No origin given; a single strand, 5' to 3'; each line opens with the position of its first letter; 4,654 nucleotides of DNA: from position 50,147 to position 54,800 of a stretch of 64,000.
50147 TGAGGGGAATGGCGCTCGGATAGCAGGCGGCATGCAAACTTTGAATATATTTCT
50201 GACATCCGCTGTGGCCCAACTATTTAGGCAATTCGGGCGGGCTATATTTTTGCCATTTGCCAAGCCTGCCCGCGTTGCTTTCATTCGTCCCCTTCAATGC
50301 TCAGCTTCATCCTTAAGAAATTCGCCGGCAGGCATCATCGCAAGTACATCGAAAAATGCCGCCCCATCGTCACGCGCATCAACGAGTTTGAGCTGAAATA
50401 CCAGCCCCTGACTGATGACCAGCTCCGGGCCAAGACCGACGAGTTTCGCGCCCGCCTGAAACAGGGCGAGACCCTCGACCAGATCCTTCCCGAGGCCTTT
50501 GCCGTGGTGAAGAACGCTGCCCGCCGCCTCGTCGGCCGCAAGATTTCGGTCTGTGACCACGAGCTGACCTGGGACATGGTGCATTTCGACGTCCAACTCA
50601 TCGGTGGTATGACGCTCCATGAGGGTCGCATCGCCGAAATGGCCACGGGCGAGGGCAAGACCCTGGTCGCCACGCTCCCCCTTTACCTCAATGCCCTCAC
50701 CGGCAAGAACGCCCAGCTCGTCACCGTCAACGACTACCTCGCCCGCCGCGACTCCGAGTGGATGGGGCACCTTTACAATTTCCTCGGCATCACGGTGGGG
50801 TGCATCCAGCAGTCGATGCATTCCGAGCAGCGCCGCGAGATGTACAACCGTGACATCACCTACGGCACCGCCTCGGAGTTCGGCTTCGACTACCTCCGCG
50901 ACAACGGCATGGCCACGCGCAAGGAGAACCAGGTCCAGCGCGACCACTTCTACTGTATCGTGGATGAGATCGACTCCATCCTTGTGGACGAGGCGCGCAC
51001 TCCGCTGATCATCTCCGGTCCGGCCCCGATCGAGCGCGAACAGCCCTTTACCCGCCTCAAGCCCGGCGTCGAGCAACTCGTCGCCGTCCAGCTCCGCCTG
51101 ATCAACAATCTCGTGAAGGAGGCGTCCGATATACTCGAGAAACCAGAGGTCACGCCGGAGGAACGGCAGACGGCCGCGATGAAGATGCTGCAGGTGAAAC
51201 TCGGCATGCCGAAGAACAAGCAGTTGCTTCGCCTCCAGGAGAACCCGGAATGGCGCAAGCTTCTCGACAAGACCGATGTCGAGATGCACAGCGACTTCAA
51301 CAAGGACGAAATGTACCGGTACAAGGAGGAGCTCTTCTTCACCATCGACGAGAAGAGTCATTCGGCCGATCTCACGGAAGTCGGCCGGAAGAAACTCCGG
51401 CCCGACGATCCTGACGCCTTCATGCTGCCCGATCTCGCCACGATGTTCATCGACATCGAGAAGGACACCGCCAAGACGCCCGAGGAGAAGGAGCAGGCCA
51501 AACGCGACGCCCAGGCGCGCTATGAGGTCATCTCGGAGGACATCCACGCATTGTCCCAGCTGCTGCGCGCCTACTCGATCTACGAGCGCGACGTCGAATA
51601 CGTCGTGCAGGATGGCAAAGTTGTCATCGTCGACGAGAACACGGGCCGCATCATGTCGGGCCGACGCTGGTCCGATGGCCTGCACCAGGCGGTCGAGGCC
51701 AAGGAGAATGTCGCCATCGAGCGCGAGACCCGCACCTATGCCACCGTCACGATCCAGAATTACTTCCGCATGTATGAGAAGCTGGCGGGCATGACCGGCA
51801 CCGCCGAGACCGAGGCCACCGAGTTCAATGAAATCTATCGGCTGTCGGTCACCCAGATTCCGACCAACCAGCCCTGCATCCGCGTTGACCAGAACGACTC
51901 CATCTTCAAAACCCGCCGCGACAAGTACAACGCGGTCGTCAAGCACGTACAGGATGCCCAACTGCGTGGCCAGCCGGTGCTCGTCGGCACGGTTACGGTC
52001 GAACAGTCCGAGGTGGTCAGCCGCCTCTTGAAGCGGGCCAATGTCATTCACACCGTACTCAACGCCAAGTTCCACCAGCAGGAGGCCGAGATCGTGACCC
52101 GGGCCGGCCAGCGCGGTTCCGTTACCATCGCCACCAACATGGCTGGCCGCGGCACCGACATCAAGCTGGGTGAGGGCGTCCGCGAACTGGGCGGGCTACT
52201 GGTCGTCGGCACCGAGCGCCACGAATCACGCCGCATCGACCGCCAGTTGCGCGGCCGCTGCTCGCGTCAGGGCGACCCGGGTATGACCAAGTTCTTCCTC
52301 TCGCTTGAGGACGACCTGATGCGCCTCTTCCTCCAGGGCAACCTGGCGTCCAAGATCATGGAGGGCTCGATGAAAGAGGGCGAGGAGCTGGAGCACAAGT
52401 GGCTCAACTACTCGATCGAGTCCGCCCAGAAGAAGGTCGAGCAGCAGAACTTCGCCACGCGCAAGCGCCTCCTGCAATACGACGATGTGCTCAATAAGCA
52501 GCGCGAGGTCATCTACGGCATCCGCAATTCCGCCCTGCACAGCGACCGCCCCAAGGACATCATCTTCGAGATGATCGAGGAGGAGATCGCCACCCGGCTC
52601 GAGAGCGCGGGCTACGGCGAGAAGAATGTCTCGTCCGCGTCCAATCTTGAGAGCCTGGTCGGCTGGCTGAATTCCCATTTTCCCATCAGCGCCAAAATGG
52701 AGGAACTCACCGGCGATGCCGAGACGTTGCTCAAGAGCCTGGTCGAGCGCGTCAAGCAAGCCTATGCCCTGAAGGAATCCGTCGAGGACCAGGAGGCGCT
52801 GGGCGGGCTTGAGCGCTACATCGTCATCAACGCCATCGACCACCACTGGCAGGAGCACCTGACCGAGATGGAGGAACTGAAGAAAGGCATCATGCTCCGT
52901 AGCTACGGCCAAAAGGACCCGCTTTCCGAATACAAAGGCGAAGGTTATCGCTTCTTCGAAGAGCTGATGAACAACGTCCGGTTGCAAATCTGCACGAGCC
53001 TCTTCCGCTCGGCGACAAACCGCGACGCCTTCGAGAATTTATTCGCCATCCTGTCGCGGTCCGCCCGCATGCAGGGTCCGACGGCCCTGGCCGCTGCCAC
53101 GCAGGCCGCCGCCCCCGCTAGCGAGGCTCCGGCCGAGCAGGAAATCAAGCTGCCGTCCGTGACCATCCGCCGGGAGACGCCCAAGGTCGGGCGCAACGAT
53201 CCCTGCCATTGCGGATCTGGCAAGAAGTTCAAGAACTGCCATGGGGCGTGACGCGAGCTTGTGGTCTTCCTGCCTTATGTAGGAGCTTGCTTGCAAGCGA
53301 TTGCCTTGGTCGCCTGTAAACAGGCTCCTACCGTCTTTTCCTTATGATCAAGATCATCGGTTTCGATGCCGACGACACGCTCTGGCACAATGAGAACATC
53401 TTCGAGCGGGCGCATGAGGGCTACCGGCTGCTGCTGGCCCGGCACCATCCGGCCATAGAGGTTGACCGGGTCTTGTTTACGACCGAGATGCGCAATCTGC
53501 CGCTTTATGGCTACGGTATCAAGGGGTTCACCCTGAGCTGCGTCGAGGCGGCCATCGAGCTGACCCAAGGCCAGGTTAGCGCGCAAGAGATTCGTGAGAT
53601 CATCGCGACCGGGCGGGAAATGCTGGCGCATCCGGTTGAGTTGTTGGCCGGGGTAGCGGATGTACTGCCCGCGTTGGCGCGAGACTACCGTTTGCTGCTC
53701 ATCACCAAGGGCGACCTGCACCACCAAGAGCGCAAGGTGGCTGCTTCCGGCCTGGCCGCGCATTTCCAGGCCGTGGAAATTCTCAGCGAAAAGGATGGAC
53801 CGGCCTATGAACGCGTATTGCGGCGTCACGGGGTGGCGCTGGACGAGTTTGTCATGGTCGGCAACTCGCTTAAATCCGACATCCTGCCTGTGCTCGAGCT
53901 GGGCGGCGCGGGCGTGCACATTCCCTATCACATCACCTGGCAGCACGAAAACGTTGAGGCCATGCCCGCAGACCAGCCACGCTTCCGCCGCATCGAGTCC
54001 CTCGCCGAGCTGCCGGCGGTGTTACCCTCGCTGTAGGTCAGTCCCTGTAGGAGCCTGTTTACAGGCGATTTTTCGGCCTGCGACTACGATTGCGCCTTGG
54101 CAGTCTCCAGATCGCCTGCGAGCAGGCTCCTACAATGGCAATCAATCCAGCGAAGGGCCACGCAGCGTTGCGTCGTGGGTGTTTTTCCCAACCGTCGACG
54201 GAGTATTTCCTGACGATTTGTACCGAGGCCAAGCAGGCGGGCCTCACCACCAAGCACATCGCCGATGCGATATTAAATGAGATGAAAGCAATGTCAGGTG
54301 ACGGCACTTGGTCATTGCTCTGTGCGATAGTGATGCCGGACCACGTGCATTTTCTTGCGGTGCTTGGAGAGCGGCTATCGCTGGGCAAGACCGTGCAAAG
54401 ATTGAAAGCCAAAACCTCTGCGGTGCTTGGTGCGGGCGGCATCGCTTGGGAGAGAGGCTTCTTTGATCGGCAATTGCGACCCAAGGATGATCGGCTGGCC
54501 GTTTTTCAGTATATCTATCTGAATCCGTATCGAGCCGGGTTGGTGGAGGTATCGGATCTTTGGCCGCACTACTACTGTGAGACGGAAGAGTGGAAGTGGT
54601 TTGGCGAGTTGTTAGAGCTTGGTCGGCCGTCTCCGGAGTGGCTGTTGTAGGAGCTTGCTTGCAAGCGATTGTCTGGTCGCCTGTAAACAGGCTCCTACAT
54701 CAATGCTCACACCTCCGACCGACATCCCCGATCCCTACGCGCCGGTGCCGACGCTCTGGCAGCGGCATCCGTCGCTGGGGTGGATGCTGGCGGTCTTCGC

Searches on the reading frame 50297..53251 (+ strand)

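Call 91: search_protein_families(library=pfam, proteins=[window:50297-53251:+], max_evalue=0.00001)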
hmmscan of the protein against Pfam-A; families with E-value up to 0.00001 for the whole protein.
window:50297-53251:+ (984 aa): 6 families
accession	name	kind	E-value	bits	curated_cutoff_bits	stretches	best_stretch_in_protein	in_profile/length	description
PF07517.20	SecA_DEAD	-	5.1e-121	403.8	24.6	1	7-511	2-290/290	SecA DEAD-like domain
PF21090.3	P-loop_SecA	-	5.5e-71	238.9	27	2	526-626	1-101/205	SecA P-loop domain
PF07516.18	SecA_SW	-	4.3e-59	200.4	26.7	1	698-904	2-198/200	SecA Wing and Scaffold domain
PF01043.26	SecA_PP_bind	-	3.4e-26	92.4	23.5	1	341-467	15-110/110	SecA preprotein cross-linking domain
PF02810.21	SEC-C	-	1.7e-08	34.6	20.4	1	966-983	1-18/19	SEC-C motif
PF00270.35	DEAD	-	1.2e-06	28.8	26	1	112-232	18-133/167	DEAD/DEAH box helicase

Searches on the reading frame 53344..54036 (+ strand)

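Call 91: search_protein_families(library=pfam, proteins=[window:53344-54036:+], max_evalue=0.00001)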
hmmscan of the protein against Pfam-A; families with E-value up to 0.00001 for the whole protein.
window:53344-54036:+ (230 aa): 1 family
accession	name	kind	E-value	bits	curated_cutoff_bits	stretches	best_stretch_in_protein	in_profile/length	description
PF00702.32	Hydrolase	-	4.1e-11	44.1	26.4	1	2-181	1-185/191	haloacid dehalogenase-like hydrolase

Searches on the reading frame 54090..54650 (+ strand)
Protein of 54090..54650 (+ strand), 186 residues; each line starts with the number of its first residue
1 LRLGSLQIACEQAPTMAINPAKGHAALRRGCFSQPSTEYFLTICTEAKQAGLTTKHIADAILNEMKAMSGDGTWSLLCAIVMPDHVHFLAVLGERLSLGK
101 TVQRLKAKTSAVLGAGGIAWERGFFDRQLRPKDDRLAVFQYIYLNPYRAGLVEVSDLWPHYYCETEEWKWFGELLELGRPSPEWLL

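Call 91: search_protein_families(library=pfam, proteins=[window:54090-54650:+], max_evalue=0.00001)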
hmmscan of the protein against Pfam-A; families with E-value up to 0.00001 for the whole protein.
window:54090-54650:+ (186 aa): 1 family
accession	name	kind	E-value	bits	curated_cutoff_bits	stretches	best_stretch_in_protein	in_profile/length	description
PF01797.21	Y1_Tnp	-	2e-07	31.6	23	1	37-113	5-80/121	Transposase IS200 like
